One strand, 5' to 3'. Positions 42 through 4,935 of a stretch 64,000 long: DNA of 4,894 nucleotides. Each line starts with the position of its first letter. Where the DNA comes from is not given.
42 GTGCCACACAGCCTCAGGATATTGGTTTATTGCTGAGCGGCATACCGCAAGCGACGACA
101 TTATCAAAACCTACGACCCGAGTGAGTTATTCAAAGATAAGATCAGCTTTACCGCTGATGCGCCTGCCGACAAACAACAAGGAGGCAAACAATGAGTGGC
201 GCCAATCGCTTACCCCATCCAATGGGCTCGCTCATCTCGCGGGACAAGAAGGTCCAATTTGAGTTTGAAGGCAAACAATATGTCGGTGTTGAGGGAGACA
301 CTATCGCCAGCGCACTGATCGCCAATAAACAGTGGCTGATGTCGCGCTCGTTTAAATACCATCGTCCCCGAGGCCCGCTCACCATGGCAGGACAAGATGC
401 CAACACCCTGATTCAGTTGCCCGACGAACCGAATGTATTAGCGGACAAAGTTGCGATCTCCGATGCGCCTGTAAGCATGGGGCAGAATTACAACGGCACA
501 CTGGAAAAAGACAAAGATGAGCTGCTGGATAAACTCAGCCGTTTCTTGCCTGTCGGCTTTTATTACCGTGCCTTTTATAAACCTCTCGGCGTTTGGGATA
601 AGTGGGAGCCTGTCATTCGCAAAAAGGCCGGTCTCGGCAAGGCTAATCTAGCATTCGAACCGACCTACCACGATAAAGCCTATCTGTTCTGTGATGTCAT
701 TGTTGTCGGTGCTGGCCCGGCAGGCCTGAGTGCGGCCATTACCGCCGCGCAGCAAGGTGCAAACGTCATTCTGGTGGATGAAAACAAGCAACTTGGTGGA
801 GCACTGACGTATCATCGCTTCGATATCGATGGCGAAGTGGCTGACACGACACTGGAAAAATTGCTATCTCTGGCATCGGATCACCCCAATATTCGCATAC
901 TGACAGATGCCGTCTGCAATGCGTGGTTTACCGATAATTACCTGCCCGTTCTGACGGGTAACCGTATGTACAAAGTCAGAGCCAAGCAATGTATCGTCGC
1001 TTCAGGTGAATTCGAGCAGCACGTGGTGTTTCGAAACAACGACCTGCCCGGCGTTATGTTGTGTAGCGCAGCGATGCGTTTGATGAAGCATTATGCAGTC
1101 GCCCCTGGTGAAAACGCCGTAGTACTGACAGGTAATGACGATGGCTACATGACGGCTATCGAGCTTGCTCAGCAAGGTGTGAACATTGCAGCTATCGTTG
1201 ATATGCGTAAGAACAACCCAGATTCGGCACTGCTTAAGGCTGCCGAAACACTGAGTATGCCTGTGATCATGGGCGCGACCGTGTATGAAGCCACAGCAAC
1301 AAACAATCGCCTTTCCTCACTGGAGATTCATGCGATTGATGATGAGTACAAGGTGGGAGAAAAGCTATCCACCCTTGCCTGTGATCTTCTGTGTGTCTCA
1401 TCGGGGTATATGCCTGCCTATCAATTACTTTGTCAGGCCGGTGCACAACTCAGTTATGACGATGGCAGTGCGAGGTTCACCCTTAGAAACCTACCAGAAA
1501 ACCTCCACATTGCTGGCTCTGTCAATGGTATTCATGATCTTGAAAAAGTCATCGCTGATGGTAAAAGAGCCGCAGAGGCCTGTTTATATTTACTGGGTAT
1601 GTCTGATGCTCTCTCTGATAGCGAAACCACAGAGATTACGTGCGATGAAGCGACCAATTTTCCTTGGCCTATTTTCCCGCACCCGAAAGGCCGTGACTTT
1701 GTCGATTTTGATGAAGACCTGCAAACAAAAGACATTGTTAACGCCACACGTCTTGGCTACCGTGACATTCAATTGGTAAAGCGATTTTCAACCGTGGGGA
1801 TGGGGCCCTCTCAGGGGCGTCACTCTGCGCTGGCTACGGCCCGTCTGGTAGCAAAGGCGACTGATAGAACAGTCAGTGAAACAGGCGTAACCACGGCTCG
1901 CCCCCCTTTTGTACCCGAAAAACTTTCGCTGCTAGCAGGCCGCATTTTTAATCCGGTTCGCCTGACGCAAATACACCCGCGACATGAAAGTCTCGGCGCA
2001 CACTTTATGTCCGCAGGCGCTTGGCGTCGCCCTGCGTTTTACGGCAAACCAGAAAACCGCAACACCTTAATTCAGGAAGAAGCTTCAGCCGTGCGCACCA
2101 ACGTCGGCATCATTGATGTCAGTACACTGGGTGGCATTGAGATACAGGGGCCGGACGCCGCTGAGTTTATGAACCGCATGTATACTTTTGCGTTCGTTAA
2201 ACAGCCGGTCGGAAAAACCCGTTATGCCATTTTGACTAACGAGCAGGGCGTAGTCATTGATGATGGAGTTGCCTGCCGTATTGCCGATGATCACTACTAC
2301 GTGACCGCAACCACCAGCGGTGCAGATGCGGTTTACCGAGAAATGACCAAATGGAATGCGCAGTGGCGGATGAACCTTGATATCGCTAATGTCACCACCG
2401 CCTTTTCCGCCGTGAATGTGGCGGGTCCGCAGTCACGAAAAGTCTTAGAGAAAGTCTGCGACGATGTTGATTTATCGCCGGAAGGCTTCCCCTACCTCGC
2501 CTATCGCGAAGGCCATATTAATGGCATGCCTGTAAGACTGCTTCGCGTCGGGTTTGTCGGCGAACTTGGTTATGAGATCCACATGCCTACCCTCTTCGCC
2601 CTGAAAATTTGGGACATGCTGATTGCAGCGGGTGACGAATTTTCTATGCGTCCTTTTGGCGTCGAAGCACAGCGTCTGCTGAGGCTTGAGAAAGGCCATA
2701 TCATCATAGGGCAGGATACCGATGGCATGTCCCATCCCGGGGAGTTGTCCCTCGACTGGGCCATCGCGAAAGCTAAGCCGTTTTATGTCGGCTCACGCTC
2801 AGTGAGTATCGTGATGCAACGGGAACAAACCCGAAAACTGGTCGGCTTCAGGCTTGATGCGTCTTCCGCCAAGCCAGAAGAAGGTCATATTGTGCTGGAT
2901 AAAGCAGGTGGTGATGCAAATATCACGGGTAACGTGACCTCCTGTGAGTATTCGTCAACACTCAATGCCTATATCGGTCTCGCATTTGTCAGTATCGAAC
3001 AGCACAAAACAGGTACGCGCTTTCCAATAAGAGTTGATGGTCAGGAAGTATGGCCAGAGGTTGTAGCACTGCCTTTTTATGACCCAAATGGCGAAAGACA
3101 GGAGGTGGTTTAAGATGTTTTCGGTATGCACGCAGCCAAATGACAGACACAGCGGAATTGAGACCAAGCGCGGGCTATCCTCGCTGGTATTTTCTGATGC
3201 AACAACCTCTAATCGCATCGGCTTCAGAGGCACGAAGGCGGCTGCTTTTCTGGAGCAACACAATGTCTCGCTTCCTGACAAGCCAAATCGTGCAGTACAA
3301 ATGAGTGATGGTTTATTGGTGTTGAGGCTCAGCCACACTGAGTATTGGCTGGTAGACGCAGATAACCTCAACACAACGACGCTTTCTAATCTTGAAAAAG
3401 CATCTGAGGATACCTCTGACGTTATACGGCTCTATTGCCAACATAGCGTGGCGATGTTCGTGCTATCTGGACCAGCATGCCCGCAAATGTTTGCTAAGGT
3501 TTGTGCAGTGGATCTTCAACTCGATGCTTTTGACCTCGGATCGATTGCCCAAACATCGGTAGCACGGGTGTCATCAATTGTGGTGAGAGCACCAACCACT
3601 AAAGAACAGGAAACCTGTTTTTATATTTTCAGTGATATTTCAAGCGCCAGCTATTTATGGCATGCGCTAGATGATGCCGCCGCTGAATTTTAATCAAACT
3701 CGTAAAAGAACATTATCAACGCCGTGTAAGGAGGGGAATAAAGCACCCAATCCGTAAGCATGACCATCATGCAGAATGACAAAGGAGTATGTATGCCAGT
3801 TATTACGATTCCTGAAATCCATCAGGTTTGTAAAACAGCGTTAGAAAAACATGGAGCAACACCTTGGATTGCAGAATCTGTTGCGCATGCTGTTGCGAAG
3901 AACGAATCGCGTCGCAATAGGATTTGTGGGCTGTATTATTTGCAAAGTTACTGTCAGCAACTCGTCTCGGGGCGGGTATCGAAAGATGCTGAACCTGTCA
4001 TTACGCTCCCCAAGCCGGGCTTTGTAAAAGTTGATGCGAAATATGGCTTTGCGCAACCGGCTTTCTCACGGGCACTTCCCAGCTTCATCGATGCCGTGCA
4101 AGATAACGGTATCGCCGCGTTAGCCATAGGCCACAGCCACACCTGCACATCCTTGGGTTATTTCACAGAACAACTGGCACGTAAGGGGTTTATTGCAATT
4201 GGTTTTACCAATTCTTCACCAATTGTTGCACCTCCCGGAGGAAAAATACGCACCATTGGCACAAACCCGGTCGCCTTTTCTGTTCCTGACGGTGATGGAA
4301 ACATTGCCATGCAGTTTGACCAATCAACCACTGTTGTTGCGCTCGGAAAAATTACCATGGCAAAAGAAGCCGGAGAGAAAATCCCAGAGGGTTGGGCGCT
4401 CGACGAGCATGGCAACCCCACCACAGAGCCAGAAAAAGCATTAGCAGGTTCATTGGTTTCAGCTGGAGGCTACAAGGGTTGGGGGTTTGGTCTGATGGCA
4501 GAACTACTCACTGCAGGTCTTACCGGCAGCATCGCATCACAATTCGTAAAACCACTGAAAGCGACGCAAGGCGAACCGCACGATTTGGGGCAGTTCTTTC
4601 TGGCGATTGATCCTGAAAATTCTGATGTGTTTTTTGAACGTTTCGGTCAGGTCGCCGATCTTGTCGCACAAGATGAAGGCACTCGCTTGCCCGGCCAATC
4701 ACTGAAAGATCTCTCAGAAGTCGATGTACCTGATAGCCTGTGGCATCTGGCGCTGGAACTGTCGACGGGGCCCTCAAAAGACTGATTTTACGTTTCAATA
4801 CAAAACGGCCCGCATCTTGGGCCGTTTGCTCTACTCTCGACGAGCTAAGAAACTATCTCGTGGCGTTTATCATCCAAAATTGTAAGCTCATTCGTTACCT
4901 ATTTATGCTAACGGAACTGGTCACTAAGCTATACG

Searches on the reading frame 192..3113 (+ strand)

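Call 8: search_protein_families(library=pfam, proteins=[window:192-3113:+])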
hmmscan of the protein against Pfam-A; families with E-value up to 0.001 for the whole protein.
window:192-3113:+ (973 aa): 15 families
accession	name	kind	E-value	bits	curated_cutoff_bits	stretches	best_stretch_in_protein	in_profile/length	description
PF01571.26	GCV_T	-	3.5e-72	243.2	25.6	1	595-857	2-255/255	Aminomethyltransferase folate-binding domain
PF17806.6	SO_alpha_A3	-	3.8e-32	110.9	23.1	1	499-584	1-87/87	Sarcosine oxidase A3 domain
PF13510.11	Fer2_4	-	2e-18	66.7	22.8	1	19-91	2-73/82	2Fe-2S iron-sulfur cluster binding domain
PF08669.17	GCV_T_C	-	7.5e-17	61.4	25.9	1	881-964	1-80/80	Glycine cleavage T-protein C-terminal barrel domain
PF07992.20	Pyr_redox_2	-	4.8e-14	52.9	26.1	1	168-420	2-251/291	Pyridine nucleotide-disulphide oxidoreductase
PF12831.13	FAD_oxidored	-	3e-13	50.3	27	1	168-207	1-40/416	FAD dependent oxidoreductase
PF00890.30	FAD_binding_2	-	2.4e-10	40.7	20.4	1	168-206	1-39/414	FAD binding domain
PF13738.12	Pyr_redox_3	-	2.9e-10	40.3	30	1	170-203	1-34/305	Pyridine nucleotide-disulphide oxidoreductase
PF01134.28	GIDA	-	8.5e-09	35.4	22.1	1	168-198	1-31/391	Glucose inhibited division protein A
PF13450.12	NAD_binding_8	-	1.6e-08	35.1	21.9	1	171-222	1-50/68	NAD(P)-binding Rossmann-like domain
PF03486.20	HI0933_like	-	1.2e-07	31.9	50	1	168-203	2-37/244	HI0933-like protein Rossmann domain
PF01266.30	DAO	-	8.8e-07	29.2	27.9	1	168-204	1-38/353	FAD dependent oxidoreductase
PF01946.23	Thi4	-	1.5e-05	24.8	26.2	1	163-204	14-56/235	Thi4 family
PF01494.25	FAD_binding_3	-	1.6e-05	24.8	22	1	167-198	2-33/349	FAD binding domain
PF01262.27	AlaDh_PNT_C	-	0.00036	20.4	23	1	167-200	29-62/214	Alanine dehydrogenase/PNT, C-terminal domain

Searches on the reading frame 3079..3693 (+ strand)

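Call 8: search_protein_families(library=pfam, proteins=[window:3079-3693:+])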
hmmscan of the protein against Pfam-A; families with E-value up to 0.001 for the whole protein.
window:3079-3693:+ (204 aa): 1 family
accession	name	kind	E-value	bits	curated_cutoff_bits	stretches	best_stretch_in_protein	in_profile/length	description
PF01571.26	GCV_T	-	2.2e-08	34.1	25.6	1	40-201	44-212/255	Aminomethyltransferase folate-binding domain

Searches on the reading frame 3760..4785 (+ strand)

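Call 8: search_protein_families(library=pfam, proteins=[window:3760-4785:+])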
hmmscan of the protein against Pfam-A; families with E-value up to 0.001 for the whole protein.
window:3760-4785:+ (341 aa): 1 family
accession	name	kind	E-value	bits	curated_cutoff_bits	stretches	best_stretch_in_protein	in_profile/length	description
PF02615.19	Ldh_2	-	7.7e-80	268.9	38.8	1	16-307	2-296/333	Malate/L-lactate dehydrogenase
